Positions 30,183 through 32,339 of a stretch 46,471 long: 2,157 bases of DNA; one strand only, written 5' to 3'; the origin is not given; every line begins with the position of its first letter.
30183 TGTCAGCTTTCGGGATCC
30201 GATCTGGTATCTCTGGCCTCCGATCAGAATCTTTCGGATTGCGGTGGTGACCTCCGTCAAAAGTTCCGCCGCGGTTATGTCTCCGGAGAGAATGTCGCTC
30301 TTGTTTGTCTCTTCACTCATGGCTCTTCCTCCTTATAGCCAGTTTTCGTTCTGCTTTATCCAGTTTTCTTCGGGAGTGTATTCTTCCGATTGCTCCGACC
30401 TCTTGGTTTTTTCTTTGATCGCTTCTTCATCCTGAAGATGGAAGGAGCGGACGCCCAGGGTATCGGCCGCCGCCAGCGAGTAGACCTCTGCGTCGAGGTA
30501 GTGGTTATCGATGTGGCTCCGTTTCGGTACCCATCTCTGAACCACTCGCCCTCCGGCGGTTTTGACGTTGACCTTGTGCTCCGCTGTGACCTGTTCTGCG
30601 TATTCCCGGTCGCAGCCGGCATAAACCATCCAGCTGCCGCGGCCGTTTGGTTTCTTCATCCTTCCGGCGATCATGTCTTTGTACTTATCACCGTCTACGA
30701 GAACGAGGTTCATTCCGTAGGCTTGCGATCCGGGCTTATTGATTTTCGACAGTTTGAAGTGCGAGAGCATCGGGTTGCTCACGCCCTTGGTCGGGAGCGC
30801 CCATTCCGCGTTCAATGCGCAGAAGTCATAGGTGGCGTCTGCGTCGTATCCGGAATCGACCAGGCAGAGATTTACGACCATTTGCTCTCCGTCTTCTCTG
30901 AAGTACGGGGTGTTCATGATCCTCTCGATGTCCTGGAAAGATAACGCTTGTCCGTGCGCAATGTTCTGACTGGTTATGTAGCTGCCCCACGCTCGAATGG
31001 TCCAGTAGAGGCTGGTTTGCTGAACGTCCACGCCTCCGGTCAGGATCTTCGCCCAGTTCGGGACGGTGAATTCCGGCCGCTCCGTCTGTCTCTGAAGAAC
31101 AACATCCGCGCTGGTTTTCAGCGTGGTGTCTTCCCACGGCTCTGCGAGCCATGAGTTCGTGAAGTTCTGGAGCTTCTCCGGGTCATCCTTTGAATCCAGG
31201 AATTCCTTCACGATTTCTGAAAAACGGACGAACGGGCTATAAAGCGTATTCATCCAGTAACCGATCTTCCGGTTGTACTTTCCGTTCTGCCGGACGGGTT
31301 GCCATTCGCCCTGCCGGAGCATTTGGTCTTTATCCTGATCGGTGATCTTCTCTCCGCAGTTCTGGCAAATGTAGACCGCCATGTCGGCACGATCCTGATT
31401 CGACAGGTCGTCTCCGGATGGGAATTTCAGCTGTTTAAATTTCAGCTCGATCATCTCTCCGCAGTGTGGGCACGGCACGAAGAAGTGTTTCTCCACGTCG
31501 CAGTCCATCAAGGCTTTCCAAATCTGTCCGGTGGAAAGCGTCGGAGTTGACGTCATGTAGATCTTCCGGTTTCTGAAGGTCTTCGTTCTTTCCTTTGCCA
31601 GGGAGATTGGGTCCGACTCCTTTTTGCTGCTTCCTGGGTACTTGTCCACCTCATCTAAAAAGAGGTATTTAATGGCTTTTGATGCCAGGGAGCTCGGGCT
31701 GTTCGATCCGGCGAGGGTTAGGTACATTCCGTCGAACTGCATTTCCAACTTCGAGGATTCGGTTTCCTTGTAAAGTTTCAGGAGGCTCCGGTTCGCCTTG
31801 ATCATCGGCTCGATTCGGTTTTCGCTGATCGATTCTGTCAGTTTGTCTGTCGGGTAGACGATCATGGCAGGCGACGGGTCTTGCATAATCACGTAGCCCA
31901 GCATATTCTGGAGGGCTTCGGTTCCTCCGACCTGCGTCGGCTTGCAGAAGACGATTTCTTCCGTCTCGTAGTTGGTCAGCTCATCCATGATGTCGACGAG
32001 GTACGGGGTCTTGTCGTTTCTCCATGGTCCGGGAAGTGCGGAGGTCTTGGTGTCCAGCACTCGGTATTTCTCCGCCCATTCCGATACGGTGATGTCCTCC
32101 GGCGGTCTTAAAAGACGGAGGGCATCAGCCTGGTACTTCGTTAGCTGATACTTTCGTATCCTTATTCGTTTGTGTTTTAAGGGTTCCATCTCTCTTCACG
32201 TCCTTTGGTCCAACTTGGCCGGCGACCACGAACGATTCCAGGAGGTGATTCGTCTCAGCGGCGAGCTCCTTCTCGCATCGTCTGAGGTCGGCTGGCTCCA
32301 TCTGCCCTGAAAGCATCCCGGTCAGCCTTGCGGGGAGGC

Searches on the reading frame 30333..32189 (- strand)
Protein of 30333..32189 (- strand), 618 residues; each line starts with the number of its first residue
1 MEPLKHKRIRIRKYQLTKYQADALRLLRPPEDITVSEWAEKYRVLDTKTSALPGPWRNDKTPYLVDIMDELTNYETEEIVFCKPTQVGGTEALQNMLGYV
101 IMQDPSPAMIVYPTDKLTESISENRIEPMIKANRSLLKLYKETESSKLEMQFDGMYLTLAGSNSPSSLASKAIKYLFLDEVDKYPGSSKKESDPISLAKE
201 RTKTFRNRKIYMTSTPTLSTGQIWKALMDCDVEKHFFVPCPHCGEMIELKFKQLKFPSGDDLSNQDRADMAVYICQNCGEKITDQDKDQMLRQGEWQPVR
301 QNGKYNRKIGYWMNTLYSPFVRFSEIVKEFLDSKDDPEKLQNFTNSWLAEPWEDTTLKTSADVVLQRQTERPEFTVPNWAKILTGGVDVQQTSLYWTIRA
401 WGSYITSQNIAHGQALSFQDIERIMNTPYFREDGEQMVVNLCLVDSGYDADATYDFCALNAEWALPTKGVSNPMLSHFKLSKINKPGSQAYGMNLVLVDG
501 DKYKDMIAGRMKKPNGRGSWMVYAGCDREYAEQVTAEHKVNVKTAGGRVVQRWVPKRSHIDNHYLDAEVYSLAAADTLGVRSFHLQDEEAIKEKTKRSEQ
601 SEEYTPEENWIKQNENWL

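Call 9: search_protein_families(library=pfam, proteins=[window:30333-32189:-])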
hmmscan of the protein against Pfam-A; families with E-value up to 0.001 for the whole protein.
window:30333-32189:- (618 aa): 2 families
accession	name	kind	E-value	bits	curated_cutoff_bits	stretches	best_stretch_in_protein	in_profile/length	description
PF05876.18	GpA_ATPase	-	1.6e-79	267.5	25.6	1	50-296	1-247/247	Phage terminase large subunit gpA, ATPase domain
PF20454.4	GpA_nuclease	-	5.7e-72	242.8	22.5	1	309-581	2-290/294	Terminase large subunit gpA, endonuclease domain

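Call 10: search_protein_families(library=phrogs, proteins=[window:30333-32189:-])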
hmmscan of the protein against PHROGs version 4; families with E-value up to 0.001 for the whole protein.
window:30333-32189:- (618 aa): 10 families
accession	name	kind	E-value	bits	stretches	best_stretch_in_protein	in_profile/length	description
phrog_15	-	head and packaging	3.3e-198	662.8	1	18-600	340-947/1330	terminase large subunit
phrog_675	-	head and packaging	2.5e-40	139.3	1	31-584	20-556/576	terminase large subunit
phrog_21311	-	head and packaging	3.9e-31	109.6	1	113-308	2-200/218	terminase large subunit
phrog_3925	-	head and packaging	7.3e-19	68.9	1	21-137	28-142/150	terminase large subunit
phrog_15657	-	unknown function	5.8e-17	63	1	303-458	22-185/230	-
phrog_16406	-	unknown function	5.3e-15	56.1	1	222-450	6-255/601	-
phrog_4145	-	head and packaging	1.3e-09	38.6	1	16-202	11-201/209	terminase large subunit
phrog_23163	-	unknown function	1.5e-09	38.6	1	20-133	11-124/130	-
phrog_3028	-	unknown function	1.9e-09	38.7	1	424-602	4-182/203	-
phrog_23186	-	unknown function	0.00015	22.7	1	228-283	8-60/67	-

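Call 32: search_dna_similar(query=window:30333-32189:-, collection=phages, mode=protein, max_rows=25)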
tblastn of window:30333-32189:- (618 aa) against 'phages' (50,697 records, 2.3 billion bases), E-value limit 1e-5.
Records with a match: 873; places in all: 874; records where one place covers at least 80% of the query: 461.
Best place of each record, by identity: 60-80% 3; <60% 870.
By first word of the organism name: Escherichia 133; Salmonella 92; Flavobacterium 79; Vibrio 74; Pseudomonas 60; Rhodobacter 39; Klebsiella 27; Aeromonas 27; Bacteriophage 25; Ralstonia 23; and 74 more.
By host as written in the record: - 127; Flavobacterium columnare 62; Escherichia coli 54; Rhodobacter capsulatus YW1 39; Pseudomonas aeruginosa 32; Salmonella enterica subsp. enterica serovar Typhimurium 25; Ralstonia solanacearum 21; Salmonella enterica 17; and 263 more.
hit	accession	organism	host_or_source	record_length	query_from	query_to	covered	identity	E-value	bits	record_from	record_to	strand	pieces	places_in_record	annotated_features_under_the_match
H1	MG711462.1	Faecalibacterium phage FP_Epona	Faecalibacterium prausnitzii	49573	6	618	99%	66.0%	0e+0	870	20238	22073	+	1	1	terminase large subunit | terminase small subunit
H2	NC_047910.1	Faecalibacterium phage FP_Epona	Faecalibacterium prausnitzii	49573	6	618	99%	66.0%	0e+0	870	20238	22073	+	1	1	terminase large subunit | terminase small subunit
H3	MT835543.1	Bacteriophage sp.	human fecal samples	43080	8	618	99%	59.2%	0e+0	765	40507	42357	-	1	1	record has no annotation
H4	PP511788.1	Dulem virus 34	Propithecus coquereli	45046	50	618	92%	60.1%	0e+0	729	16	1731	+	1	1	terminase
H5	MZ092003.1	Paenibacillus phage Pd_22F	Paenibacillus dendritiformis PB22F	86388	4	581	94%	48.6%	0e+0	577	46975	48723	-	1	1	terminase large subunit | hypothetical protein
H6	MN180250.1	Wolbachia phage WO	Wolbachia sp. wMel_KL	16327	7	600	96%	31.8%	4e-82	288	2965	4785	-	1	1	terminase large subunit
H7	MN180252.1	Wolbachia phage WO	Wolbachia sp. wMel_AMD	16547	7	600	96%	31.8%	4e-82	288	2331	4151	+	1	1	terminase large subunit | hypothetical protein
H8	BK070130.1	Bacteriophage sp.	Helicobacter jaachi MIT 09-6949 genome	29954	4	586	94%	32.4%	2e-81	286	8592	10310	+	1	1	phage terminase large subunit family protein | hypothetical protein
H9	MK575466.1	Vibrio phage Rostov 7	Vibrio cholerae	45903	27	602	93%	32.4%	2e-75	268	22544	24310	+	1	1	terminase large subunit family protein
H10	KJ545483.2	Vibrio phage phi 2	-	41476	27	602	93%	32.2%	1e-74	266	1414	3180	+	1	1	terminase large subunit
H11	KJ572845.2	Vibrio phage X29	Vibrio cholerae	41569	27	602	93%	32.2%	3e-74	265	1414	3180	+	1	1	terminase large subunit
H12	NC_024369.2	Vibrio phage X29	Vibrio cholerae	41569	27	602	93%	32.2%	3e-74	265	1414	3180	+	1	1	terminase large subunit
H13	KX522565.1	Wolbachia phage WO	wVitA Wolbachia of Nasonia vitripennis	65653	27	580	90%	33.2%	6e-83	290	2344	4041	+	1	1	terminase large subunit family protein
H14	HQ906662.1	Wolbachia endosymbiont wVitA of Nasonia vitripennis phage ...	Wolbachia endosymbiont wVitA of Nasonia ...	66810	27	580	90%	33.2%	6e-83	290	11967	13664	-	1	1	phage terminase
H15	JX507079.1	Acidithiobacillus phage AcaML1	Acidithiobacillus caldus ATCC 51756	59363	25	578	90%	32.7%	4e-72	259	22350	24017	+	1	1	packaging terminase large subunit gpA | putative terminase small subunit gpNu1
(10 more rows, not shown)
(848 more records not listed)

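Call 33: get_annotated_region(hit=H2, flank=6000)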
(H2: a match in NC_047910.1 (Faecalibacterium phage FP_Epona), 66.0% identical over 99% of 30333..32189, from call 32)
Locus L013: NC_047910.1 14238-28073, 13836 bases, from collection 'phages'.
description: Faecalibacterium phage FP_Epona, complete genome.
organism: Faecalibacterium phage FP_Epona (NCBI taxid 2070182)
taxonomy: Viruses; Duplodnaviria; Heunggongvirae; Uroviricota; Caudoviricetes; Eponavirus; Eponavirus epona
host: Faecalibacterium prausnitzii; source: -; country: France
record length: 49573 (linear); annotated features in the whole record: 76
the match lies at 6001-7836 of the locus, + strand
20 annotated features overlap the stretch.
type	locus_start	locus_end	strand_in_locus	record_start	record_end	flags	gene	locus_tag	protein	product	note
CDS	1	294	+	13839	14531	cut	-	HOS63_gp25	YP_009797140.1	hypothetical protein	rasttk_feature_creation_tool=prodigal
CDS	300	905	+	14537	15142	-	-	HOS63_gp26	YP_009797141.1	hypothetical protein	rasttk_feature_creation_tool=prodigal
CDS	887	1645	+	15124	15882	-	-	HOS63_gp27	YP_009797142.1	HD domain-containing protein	rasttk_feature_creation_tool=prodigal; FIG00647119: hypothetical protein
CDS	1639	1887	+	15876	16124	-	-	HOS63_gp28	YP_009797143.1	hypothetical protein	rasttk_feature_creation_tool=prodigal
CDS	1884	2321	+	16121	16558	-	-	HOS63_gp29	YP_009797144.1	endonuclease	rasttk_feature_creation_tool=prodigal; resolvase, RecU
CDS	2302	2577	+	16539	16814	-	-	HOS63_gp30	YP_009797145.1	hypothetical protein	rasttk_feature_creation_tool=prodigal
CDS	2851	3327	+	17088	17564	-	-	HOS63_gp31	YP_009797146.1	RNA polymerase sigma factor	rasttk_feature_creation_tool=prodigal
CDS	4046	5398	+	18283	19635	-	-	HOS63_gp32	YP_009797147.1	DNA methyltransferase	rasttk_feature_creation_tool=prodigal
CDS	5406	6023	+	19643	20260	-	-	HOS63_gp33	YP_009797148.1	terminase small subunit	rasttk_feature_creation_tool=prodigal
CDS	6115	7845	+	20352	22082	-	-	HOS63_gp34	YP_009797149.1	terminase large subunit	rasttk_feature_creation_tool=glimmer3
CDS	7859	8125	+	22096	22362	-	-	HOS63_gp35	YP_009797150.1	hypothetical protein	rasttk_feature_creation_tool=prodigal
CDS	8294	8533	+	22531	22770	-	-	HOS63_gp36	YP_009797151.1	head-tail adaptor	rasttk_feature_creation_tool=prodigal; Head to tail adaptor protein Ad1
CDS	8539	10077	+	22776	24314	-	-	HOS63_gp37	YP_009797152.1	portal protein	rasttk_feature_creation_tool=prodigal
CDS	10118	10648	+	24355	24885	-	-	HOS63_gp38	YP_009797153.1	major head and protease protein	rasttk_feature_creation_tool=prodigal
CDS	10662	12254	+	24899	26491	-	-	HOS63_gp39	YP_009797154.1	head maturation protease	rasttk_feature_creation_tool=prodigal; Major capsid protein MCP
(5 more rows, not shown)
